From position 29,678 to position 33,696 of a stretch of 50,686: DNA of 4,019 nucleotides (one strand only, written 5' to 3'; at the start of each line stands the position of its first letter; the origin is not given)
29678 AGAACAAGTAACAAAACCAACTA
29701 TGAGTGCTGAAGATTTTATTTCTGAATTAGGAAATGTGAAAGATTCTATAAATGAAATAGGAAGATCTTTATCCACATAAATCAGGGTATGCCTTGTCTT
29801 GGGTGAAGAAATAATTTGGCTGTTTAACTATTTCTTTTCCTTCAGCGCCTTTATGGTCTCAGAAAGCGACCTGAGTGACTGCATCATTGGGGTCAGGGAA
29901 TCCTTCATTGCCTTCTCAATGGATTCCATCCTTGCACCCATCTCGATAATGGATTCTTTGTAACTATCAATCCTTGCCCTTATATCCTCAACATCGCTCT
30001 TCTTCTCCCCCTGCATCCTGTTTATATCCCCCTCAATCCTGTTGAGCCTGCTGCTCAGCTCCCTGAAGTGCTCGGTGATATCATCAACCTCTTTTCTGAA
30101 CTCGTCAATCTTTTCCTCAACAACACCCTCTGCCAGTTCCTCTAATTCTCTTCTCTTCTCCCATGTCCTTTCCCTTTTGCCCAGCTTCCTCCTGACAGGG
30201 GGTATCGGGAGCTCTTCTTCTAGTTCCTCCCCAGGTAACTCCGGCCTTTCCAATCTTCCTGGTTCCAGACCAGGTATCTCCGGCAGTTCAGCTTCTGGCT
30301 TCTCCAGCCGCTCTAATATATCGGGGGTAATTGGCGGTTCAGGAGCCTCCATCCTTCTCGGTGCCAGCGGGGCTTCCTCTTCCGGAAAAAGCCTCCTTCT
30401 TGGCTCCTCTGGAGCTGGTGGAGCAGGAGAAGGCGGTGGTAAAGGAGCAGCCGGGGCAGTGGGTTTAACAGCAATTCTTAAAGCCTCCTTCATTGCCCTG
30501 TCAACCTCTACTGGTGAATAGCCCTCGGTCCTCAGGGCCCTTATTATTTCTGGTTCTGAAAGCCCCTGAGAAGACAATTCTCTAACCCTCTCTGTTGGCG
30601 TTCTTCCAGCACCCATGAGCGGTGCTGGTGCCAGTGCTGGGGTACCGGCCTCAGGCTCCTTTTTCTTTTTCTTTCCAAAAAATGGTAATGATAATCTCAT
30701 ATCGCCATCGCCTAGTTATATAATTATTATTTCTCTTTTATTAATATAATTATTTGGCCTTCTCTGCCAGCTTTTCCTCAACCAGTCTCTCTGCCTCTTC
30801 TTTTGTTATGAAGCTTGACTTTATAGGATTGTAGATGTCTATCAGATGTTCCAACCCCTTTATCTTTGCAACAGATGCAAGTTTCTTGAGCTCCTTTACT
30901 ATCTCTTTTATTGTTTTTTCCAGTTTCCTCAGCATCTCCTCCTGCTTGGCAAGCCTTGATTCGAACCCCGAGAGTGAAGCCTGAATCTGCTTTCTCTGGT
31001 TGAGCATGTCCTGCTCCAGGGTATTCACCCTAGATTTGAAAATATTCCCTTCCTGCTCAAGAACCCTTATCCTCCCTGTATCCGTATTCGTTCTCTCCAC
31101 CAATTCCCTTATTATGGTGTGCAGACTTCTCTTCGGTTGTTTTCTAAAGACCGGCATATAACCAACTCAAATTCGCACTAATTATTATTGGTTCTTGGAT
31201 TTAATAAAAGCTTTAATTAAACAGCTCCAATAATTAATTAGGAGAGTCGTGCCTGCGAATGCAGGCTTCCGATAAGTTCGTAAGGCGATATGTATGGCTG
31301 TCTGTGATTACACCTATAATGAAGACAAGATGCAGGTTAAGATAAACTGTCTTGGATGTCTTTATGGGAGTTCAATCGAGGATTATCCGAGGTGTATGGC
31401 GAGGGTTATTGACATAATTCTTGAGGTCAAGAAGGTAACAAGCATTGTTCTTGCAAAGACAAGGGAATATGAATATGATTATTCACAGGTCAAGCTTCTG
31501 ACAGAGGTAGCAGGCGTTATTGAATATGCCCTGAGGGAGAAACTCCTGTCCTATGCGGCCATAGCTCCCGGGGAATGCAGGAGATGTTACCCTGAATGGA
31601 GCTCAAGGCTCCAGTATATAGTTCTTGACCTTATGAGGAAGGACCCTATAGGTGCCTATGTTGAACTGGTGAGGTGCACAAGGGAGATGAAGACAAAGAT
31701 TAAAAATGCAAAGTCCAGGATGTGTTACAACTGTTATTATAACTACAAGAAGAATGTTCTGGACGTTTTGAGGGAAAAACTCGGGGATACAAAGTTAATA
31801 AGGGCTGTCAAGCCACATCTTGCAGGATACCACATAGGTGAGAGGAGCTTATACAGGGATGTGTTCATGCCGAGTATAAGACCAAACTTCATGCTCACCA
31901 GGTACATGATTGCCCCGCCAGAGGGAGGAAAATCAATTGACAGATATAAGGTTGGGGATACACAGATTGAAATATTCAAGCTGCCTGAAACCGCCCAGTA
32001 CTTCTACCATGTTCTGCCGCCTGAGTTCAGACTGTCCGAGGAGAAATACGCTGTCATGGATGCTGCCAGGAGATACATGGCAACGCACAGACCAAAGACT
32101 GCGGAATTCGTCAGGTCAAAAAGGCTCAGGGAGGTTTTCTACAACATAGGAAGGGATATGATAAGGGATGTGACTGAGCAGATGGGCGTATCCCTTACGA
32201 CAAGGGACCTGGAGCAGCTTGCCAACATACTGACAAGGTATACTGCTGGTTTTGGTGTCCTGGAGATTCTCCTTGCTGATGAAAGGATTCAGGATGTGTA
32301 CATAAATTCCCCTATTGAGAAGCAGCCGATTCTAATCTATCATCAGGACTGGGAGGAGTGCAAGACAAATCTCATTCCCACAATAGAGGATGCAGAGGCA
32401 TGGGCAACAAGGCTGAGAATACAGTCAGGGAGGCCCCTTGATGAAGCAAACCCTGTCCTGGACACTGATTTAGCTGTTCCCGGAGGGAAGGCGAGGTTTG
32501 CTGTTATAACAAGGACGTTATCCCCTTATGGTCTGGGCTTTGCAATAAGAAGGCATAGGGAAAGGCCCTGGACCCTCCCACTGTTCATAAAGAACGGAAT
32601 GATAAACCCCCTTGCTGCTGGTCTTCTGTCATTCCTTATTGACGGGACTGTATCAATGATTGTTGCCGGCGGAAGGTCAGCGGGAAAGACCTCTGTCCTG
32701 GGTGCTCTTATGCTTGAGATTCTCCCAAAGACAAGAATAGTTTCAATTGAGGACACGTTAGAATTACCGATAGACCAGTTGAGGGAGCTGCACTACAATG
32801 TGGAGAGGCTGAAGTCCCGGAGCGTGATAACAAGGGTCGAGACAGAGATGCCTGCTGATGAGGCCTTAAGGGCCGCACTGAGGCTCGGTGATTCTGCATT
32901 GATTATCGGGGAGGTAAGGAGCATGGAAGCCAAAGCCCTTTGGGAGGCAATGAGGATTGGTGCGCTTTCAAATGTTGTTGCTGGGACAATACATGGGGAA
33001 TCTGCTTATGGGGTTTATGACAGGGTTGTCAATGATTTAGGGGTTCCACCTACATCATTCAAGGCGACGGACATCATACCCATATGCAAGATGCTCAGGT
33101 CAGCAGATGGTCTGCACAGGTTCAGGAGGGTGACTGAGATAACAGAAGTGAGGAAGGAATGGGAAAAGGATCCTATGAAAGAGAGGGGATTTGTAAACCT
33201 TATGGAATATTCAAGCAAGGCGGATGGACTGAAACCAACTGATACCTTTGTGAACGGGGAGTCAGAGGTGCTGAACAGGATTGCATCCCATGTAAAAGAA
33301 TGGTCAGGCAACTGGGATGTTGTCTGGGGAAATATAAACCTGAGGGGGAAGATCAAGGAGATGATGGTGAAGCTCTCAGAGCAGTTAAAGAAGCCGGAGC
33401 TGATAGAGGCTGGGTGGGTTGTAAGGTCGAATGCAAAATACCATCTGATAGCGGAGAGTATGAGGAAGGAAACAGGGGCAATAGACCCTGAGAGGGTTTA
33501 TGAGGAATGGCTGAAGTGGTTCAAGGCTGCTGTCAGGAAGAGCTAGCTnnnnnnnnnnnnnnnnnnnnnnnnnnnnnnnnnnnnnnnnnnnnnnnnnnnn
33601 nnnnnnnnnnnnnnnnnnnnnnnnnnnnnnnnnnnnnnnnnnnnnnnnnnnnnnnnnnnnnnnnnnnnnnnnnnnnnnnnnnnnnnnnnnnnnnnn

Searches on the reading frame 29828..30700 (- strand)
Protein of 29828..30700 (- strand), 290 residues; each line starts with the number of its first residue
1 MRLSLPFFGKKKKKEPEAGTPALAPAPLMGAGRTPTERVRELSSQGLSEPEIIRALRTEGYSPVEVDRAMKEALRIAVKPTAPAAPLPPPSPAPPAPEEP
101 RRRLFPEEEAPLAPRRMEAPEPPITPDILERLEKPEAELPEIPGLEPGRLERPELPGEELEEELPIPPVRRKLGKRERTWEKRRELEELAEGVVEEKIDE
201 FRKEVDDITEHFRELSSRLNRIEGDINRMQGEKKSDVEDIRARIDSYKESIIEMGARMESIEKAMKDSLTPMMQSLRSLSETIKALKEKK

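Call 30: search_protein_families(library=pfam, proteins=[window:29828-30700:-])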
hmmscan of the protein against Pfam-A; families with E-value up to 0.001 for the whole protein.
window:29828-30700:- (290 aa): 1 family
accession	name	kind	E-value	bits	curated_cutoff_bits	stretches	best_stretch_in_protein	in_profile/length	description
PF01442.23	Apolipoprotein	-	0.00032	20.9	90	1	184-289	44-140/190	Apolipoprotein A1/A4/E domain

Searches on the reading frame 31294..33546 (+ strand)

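Call 15: search_protein_families(library=pfam, proteins=[window:31294-33546:+])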
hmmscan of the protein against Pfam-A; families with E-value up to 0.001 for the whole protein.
window:31294-33546:+ (750 aa): 1 family
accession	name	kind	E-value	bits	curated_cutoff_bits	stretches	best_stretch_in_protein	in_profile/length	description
PF00437.27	T2SSE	-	2.3e-16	59.9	24.9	1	362-592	52-268/370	Type II/IV secretion system protein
